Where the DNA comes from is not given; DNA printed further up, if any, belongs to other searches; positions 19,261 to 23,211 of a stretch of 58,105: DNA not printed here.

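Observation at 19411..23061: A cryptic second single-subunit RNA polymerase ends the ejection-protein operon and may be a virion-packaged RNAP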

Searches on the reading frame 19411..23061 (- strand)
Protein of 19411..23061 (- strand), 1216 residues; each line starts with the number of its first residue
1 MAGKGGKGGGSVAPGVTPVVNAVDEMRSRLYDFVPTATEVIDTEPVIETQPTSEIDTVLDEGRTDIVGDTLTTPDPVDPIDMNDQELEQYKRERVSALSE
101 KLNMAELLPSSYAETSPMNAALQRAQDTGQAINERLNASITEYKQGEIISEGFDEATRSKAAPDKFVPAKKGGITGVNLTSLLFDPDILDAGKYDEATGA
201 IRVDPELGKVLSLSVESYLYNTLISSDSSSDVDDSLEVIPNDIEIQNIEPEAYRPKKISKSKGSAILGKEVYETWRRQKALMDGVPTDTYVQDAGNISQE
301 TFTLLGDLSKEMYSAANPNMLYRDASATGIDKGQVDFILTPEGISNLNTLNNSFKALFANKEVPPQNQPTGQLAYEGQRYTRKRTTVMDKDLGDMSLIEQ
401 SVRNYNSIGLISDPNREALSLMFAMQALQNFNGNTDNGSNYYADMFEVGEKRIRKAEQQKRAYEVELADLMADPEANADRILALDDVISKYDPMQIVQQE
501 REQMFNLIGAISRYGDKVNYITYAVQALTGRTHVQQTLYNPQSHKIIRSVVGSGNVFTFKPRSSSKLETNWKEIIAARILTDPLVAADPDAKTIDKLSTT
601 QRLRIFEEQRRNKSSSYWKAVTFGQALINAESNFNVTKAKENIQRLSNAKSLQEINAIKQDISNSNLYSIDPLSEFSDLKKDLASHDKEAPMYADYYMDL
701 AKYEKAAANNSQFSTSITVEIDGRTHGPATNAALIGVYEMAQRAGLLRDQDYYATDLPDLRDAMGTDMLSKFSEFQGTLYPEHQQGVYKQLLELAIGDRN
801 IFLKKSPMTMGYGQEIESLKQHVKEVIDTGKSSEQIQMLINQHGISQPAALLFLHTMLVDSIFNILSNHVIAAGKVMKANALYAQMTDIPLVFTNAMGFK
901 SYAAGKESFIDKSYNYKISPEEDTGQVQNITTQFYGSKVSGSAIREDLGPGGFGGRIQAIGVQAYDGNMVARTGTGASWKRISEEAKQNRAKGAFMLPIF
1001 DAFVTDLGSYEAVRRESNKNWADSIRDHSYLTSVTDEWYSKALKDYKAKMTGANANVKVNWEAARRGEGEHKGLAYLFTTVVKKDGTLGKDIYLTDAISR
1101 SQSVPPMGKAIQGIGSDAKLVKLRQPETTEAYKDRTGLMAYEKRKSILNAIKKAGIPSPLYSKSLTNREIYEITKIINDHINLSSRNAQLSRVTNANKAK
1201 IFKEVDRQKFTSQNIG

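Call 6: search_protein_families(library=pfam, proteins=[window:19411-23061:-], max_evalue=1)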
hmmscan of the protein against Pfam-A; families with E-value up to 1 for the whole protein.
window:19411-23061:- (1216 aa): 3 families
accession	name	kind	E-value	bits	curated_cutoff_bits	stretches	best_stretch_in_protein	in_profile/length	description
PF22290.1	DmmA-like_N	-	0.019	15.9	33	1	826-913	23-110/124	Dimethylamine monooxygenase subunit DmmA-like, N-terminal domain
PF12631.12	MnmE_helical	-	0.096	13.2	40.1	1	123-437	65-97/211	MnmE helical domain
PF24610.1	DUF7623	-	0.29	11.8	27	1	461-486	22-47/64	Domain of unknown function (DUF7623)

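Call 7: search_protein_families(library=phrogs, proteins=[window:19411-23061:-], max_evalue=0.01)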
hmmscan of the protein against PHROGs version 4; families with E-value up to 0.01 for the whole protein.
window:19411-23061:- (1216 aa): 0 families

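Call 8: search_dna_similar(query=window:19411-23061:-, collection=phages, mode=protein, max_evalue=0.001, max_rows=30)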
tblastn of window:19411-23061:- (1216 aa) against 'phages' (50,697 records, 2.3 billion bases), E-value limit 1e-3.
No match.

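Call 9: search_solved_structures(query=window:19411-23061:-, max_evalue=10, show_alignments=3)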
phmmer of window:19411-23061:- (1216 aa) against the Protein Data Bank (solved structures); distinct sequences matched with E-value up to 10: 0.

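Call 10: find_homologous_proteins(query=window:19411-23061:-, max_evalue=0.001)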
Query window:19411-23061:- (1216 aa): 5 proteins with E <= 0.001 among 8000 candidates.
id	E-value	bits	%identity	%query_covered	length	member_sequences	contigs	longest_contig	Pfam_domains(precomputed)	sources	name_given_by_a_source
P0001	0.0e+0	2590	95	100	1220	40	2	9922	-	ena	-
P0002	0.0e+0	1999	73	99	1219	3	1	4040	-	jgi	-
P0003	0.0e+0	1943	72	99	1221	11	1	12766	-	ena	-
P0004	0.0e+0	1655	63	99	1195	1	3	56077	-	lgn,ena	-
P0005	0.0e+0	1184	52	94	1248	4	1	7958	-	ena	-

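Call 16: search_solved_structures(query=A2, max_evalue=10, show_alignments=3)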
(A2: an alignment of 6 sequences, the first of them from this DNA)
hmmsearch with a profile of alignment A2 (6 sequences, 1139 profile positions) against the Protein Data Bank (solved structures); distinct sequences matched with E-value up to 10: 0.

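Call 30: search_protein_representatives(alignment_id=A2)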
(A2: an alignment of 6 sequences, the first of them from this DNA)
Query: 6 sequences, 1139 profile positions. Proteins with E-value up to 0.001 (for the whole library): 254; up to 1e-10: 211; up to 1e-30: 133. The best 150 are listed.
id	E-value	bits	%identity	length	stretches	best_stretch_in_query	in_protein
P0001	0.0e+00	2332.1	-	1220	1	1-1139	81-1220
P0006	0.0e+00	1041.6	-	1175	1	12-1136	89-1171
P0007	3.4e-289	978.8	-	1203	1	14-1138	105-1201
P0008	9.7e-277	937.5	-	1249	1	16-1118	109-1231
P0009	7.4e-265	898.1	-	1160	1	10-1130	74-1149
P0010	2.5e-259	879.8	-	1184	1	12-1131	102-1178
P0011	1.6e-235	801.0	-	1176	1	2-1136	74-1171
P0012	4.5e-235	799.5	-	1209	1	4-1130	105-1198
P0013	2.0e-219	747.7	-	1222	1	13-1120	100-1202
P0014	3.8e-175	601.0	-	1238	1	29-1004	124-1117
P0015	2.5e-158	545.3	-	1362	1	98-1130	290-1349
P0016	7.5e-158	543.8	-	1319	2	364-986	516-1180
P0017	8.9e-158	543.5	-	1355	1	75-1133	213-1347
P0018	2.7e-141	488.9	-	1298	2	31-962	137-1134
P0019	8.0e-138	477.4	-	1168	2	10-983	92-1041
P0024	3.6e-130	452.1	-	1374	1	101-1115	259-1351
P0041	2.8e-84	300.1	-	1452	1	111-1127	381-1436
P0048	9.4e-63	228.8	-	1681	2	103-672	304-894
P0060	2.8e-51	190.9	-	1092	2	588-974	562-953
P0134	1.4e-31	125.6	-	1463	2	428-973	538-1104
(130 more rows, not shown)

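Call 38: search_solved_structures(query=A3, max_evalue=10, show_alignments=3)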
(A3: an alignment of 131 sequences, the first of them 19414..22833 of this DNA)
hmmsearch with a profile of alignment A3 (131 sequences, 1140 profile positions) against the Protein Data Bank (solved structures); distinct sequences matched with E-value up to 10: 2.
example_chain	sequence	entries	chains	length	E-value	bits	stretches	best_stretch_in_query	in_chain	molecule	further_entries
8q50_A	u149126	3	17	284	1.9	9.9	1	706-745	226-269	Nitrogenase iron protein 1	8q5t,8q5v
7r81_L2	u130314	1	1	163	2.8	9.3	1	299-350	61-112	Probable 40s ribosomal protein s10-b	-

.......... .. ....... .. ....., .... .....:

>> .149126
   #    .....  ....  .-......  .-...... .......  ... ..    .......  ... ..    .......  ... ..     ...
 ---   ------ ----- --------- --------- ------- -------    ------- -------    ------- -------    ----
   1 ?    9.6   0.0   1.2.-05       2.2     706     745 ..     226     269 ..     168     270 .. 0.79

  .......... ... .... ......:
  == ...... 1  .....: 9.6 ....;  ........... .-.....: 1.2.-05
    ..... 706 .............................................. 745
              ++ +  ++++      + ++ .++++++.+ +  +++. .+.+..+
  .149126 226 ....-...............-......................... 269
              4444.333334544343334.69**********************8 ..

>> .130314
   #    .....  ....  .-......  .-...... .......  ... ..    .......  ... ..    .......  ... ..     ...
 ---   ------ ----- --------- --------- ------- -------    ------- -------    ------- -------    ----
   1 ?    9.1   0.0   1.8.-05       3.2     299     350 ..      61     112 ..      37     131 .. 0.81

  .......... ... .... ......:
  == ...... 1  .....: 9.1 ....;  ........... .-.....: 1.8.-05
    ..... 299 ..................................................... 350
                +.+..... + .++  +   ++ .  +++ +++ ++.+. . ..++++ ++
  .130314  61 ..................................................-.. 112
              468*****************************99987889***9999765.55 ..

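Call 53: find_related_loci(query=A4, collection=viral_contigs, flank=10000)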
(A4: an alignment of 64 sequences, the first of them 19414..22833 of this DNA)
Query A4 (1140 aa) in viral_contigs; peptide patterns used: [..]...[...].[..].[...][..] (x = any residue, [..] = any of these).
136 stretches matched a pattern; 106 encode a relative of the query (tblastn E <= 1e-3); the best 80 are kept; 80 distinct loci.
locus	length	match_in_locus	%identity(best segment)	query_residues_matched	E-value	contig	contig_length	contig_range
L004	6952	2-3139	96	95-1140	0e+0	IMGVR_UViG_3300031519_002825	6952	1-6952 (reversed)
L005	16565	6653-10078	75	1-1140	0e+0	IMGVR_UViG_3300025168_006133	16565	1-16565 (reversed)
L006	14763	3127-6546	74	1-1140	0e+0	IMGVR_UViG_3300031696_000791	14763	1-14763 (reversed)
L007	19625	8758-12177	52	1-1140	0e+0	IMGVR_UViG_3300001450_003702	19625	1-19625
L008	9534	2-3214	40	11-1131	0e+0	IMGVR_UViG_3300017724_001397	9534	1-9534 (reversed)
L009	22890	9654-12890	39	3-1131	0e+0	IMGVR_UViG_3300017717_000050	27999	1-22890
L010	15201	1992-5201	39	12-1129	0e+0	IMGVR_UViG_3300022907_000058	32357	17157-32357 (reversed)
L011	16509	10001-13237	39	3-1131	0e+0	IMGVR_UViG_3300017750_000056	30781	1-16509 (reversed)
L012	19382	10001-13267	41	12-1132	0e+0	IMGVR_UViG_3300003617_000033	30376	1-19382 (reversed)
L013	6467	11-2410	40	293-1139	2e-179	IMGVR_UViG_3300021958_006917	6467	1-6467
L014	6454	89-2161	42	415-1132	1e-176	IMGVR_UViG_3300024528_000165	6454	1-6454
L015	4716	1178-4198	33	105-1125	2e-155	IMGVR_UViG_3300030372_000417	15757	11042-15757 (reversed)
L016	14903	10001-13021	33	105-1125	2e-151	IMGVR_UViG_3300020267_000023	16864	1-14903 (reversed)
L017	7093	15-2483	36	294-1139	2e-146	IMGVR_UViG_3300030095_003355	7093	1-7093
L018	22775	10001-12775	34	87-964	4e-142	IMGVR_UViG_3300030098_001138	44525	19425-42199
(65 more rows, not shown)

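Call 54: predict_structure(alignment_id=A4)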
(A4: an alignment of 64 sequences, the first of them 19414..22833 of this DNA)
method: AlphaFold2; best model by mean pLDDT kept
length: 1140 residues; sequences in the alignment: 64
mean_pLDDT: 89.7   pTM: 0.89
mean pLDDT of the five models: 89.7, 88.5, 87.4, 87.4, 86.9
residues with pLDDT >= 90: 806; 70-90: 256; 50-70: 44; < 50: 34
segments of 3 or more residues with pLDDT < 50: 1-3, 151-178
pLDDT, mean of each block of 10 residues (from residue 1): 72 93 90 90 95 91 64 65 63 87 89 89 87 96 88 33 29 42 91 96 94 92 95 95 91 71 91 89 91 93 93 95 97 97 96 67 80 88 86 88 80 84 87 93 95 94 95 97 97 98 96 90 96 97 98 96 93 81 87 90 95 97 98 98 90 88 93 94 92 96 95 98 92 88 91 91 95 96 93 91 97 96 95 88 70 88 93 90 93 97 98 96 95 98 96 96 97 94 96 94 84 90 93 86 87 94 96 98 96 98 97 96 95 91
secondary structure, 60 per line:
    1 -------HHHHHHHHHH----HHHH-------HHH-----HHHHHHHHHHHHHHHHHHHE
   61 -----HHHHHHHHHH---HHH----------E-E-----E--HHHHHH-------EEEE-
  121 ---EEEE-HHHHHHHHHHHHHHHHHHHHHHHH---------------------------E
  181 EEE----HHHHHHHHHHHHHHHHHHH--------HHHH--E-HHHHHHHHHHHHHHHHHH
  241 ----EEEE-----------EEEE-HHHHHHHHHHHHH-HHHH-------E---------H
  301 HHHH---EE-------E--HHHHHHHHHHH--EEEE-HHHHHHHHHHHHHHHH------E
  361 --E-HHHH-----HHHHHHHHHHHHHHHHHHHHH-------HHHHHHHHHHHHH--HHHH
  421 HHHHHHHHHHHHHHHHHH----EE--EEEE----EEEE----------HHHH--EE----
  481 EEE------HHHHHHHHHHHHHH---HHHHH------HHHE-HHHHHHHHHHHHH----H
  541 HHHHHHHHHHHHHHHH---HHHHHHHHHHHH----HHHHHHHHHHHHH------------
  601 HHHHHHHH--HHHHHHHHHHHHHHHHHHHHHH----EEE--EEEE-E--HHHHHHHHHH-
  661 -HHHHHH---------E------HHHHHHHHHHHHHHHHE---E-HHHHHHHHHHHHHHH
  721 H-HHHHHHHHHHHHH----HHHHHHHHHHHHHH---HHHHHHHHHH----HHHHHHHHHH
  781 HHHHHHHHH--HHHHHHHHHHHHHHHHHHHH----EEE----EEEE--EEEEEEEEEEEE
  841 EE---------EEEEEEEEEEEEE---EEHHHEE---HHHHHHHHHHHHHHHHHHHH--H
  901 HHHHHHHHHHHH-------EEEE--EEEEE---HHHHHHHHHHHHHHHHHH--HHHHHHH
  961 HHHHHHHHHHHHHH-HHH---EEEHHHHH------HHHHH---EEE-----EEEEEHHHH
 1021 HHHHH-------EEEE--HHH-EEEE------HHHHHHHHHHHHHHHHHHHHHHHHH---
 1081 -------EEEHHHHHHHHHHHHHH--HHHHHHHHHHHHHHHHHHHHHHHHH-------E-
elements in order (helices of 4 or more, strands of 3 or more residues): H8-17 H22-25 H41-59 H66-75 H103-108 E116-119 E124-127 H129-152 E180-183 H188-206 H215-218 H223-240 E245-248 E260-263 H265-277 H279-282 H300-304 H320-330 E333-336 H338-353 H365-368 H374-394 H402-414 H417-438 E447-450 E455-458 H469-472 E481-483 H490-503 H507-511 H523-535 H540-556 H560-571 H576-588 H601-608 H611-632 E637-639 E642-645 H650-659 H662-667 H684-699 H706-721 H723-735 H740-753 H757-766 H771-789 H792-811 E816-818 E823-826 E829-842 E852-864 H878-897 H900-912 E920-923 E926-930 H934-951 H954-974 E982-984 H985-989 H996-1000 E1004-1006 E1012-1016 H1017-1025 E1033-1036 E1043-1046 H1053-1077 E1088-1090 H1091-1104 H1107-1131

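Call 57: fold_search(model_id=the predicted structure, library=pdb)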
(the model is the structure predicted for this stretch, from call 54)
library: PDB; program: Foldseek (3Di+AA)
matches with E <= 10: 114; with E <= 0.001: 70
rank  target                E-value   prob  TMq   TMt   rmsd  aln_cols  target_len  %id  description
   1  3e2e_A                8.9e-14  1.00  0.42  0.56  12.4       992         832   12  Crystal Structure of an Intermediate Complex of T7 RNAP and 7nt of RNA (released 2008-11-04)
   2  8dh4_M                1.8e-13  1.00  0.38  0.51  14.2       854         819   12  T7 RNA polymerase elongation complex with unnatural base dPa-DsTP pair (released 2023-02-01)
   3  8dh3_I                3.5e-13  1.00  0.38  0.51  17.8      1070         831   12  T7 RNA polymerase elongation complex with unnatural base dPa (released 2023-02-01)
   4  3e3j_B                4.1e-13  1.00  0.43  0.57   8.6       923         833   13  Crystal Structure of an Intermediate Complex of T7 RNAP and 8nt of RNA (released 2008-11-04)
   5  1s76_D                5.2e-13  1.00  0.38  0.50  14.6       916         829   11  T7 RNA polymerase alpha beta methylene ATP elongation complex (released 2004-03-23)
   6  8dh1_B                9.4e-13  1.00  0.38  0.50  14.7       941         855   12  T7 RNA polymerase elongation complex with unnatural base dDs-PaTP pair (released 2023-02-01)
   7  9gzn_A                1.3e-12  1.00  0.38  0.43  19.7      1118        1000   12  Cryo-EM structure of the human mitochondrial RNA polymerase transcription initiation complex (POLRMT/TFB2M/DNA/RNA) wi (released 2025-07-30)
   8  1s77_D                1.5e-12  1.00  0.38  0.50  13.9       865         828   12  T7 RNAP product pyrophosphate elongation complex (released 2004-03-23)
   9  8dh5_B                1.6e-12  1.00  0.38  0.49  14.3       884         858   11  T7 RNA polymerase elongation complex with unnatural base dPa-ATP mismatch (released 2023-02-01)
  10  8c5s_A                1.8e-12  1.00  0.45  0.54  13.6      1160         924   11  Cryo-EM structure of yeast mitochondrial RNA polymerase transcription initiation complex with 7-mer RNA, pppGpGpUpApAp (released 2023-08-30)
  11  8q63_A                1.9e-12  1.00  0.44  0.53  12.9      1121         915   10  Cryo-EM structure of IC8', a second state of yeast mitochondrial RNA polymerase transcription initiation complex with  (released 2023-08-30)
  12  8dh0_B                2.1e-12  1.00  0.39  0.51  15.4      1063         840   11  T7 RNA polymerase elongation complex with unnatural base dDs (released 2023-02-01)
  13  1cez_A                2.3e-12  1.00  0.39  0.50   9.7       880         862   12  CRYSTAL STRUCTURE OF A T7 RNA POLYMERASE-T7 PROMOTER COMPLEX (released 1999-05-21)
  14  8dh2_B                2.7e-12  1.00  0.38  0.49  14.7       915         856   12  T7 RNA polymerase elongation complex with unnatural base dDs-ATP mismatch (released 2023-02-01)
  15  1h38_A                3.0e-12  1.00  0.38  0.49  14.9       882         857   12  Structure of a T7 RNA polymerase elongation complex at 2.9A resolution (released 2002-11-20)
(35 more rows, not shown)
